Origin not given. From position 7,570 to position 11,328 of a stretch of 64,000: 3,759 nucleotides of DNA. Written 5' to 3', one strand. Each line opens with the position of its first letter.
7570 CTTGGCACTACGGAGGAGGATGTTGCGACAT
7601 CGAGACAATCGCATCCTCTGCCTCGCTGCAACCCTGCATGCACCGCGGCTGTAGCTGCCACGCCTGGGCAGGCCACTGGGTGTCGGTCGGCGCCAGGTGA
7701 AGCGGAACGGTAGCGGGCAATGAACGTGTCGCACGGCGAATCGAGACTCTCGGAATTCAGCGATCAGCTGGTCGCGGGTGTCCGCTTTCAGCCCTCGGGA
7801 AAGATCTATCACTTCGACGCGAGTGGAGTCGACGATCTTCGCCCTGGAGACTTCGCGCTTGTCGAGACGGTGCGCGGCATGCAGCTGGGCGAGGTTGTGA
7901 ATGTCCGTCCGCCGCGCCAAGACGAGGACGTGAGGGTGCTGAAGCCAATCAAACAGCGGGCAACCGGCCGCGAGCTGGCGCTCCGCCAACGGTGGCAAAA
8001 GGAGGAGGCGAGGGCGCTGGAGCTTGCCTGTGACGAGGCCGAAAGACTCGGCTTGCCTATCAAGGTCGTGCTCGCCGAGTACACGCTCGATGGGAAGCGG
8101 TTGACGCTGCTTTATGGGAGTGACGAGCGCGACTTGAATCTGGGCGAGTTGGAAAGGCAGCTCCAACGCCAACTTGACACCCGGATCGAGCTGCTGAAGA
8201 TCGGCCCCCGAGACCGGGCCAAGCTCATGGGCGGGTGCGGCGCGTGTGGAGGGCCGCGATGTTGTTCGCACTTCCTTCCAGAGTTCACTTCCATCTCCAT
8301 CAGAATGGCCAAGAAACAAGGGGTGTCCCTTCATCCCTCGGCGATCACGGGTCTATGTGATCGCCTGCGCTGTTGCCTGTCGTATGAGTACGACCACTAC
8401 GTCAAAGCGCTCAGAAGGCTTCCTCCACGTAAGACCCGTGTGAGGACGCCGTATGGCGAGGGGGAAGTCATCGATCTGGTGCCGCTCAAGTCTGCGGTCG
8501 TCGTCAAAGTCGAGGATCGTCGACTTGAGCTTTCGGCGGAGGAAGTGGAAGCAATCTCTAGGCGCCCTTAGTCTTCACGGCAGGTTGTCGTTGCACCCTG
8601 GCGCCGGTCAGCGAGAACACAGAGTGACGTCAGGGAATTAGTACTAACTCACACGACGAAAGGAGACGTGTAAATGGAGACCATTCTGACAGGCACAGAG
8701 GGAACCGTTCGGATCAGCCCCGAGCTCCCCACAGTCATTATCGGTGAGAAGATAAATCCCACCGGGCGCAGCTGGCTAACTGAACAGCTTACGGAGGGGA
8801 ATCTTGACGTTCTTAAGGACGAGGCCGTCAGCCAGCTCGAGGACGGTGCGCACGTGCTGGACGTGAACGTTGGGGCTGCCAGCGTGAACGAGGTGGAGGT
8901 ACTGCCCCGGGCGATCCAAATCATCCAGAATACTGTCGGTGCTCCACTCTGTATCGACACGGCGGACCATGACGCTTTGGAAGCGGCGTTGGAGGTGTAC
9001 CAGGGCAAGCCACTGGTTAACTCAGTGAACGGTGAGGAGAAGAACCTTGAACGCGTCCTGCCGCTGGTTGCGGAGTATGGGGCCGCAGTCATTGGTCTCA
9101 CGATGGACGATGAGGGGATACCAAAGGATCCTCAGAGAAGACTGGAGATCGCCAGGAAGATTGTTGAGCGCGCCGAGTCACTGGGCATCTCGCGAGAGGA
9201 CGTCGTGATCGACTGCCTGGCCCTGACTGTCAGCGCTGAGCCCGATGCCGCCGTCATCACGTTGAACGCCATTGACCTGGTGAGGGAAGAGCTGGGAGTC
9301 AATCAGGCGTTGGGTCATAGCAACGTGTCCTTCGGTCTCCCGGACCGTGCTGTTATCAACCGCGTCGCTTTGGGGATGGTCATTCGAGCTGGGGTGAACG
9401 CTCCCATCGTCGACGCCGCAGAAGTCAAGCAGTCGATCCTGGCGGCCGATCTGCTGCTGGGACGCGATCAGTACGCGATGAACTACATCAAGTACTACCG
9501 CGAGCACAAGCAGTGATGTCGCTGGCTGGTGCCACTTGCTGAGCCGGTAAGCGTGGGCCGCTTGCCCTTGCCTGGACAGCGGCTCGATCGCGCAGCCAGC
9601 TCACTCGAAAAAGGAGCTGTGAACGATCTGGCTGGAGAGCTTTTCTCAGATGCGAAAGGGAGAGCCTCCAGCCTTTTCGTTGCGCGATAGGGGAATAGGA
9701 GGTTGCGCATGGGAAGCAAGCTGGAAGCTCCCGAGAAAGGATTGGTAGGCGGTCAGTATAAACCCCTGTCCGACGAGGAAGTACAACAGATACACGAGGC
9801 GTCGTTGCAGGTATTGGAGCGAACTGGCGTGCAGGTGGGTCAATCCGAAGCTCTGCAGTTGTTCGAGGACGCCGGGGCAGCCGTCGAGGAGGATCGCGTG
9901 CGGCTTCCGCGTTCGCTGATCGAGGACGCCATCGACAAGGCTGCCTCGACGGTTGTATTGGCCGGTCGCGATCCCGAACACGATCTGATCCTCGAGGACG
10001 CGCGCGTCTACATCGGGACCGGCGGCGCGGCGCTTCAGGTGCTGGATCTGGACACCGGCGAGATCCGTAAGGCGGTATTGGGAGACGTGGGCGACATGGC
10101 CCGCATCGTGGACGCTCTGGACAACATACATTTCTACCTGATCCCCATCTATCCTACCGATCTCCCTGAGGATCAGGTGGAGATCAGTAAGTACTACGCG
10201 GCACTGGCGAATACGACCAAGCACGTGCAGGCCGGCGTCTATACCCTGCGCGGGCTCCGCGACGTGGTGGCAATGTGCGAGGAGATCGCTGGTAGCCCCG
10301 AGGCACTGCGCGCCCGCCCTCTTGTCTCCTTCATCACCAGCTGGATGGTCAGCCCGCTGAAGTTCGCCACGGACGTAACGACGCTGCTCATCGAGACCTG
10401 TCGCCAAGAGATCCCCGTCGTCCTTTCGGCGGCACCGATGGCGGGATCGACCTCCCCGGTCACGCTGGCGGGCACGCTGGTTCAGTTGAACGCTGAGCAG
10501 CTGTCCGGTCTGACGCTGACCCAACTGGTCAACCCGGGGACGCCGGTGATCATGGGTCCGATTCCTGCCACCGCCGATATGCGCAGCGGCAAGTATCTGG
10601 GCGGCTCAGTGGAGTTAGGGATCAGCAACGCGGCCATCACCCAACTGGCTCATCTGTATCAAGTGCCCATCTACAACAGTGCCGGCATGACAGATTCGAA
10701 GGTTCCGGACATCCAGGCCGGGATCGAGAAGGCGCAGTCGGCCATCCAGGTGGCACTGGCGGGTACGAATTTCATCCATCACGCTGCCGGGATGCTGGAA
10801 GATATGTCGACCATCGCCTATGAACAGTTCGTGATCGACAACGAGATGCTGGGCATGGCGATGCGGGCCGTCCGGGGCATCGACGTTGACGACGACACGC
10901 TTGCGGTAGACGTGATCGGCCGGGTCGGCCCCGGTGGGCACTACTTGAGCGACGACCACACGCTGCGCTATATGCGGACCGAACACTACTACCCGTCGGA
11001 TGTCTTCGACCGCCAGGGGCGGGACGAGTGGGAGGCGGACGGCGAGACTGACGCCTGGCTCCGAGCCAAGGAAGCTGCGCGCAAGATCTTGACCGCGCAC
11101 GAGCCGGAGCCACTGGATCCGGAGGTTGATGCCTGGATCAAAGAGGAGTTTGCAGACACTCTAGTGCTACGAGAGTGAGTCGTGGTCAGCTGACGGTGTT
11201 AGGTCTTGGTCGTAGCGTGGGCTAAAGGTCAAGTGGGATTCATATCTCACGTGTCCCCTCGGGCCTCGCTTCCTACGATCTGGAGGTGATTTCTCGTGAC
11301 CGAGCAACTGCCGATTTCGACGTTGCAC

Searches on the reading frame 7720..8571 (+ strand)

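Call 4: search_protein_families(library=pfam, proteins=[window:7720-8571:+], max_evalue=0.01)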
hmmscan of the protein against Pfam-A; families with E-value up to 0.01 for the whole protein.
window:7720-8571:+ (283 aa): 1 family
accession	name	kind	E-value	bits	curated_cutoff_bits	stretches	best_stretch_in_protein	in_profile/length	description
PF04468.17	PSP1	-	5.2e-15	56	27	1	75-161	1-86/86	PSP1 C-terminal conserved region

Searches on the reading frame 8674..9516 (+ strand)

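Call 4: search_protein_families(library=pfam, proteins=[window:8674-9516:+], max_evalue=0.01)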
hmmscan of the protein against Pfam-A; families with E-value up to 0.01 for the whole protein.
window:8674-9516:+ (280 aa): 2 families
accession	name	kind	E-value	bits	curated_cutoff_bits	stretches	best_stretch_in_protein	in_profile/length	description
PF00809.28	Pterin_bind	-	1.9e-29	103.5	25.5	1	25-247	2-244/244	Pterin binding enzyme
PF03599.22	CdhD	-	3.7e-07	29.7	24.8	1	73-183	81-178/387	CO dehydrogenase/acetyl-CoA synthase delta subunit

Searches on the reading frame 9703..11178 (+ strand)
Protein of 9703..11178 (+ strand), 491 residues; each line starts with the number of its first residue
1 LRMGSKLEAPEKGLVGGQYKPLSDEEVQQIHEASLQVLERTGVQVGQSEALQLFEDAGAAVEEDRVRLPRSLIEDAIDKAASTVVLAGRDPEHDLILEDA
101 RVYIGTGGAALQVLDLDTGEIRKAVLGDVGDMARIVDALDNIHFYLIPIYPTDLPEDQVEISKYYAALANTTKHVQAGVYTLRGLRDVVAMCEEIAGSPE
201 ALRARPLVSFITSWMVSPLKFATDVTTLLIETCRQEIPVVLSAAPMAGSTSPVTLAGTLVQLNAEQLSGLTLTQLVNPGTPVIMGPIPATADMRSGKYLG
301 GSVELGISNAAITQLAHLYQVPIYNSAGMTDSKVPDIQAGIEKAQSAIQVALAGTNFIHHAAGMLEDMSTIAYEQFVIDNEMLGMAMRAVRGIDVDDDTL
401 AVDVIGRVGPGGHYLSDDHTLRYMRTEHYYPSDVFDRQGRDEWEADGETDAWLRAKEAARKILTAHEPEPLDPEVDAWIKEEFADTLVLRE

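Call 4: search_protein_families(library=pfam, proteins=[window:9703-11178:+], max_evalue=0.01)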
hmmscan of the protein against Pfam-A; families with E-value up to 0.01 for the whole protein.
window:9703-11178:+ (491 aa): 1 family
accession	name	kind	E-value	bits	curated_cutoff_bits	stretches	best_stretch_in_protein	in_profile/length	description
PF06253.16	MTTB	-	1.3e-120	403.3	25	1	18-480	30-489/500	Trimethylamine methyltransferase (MTTB)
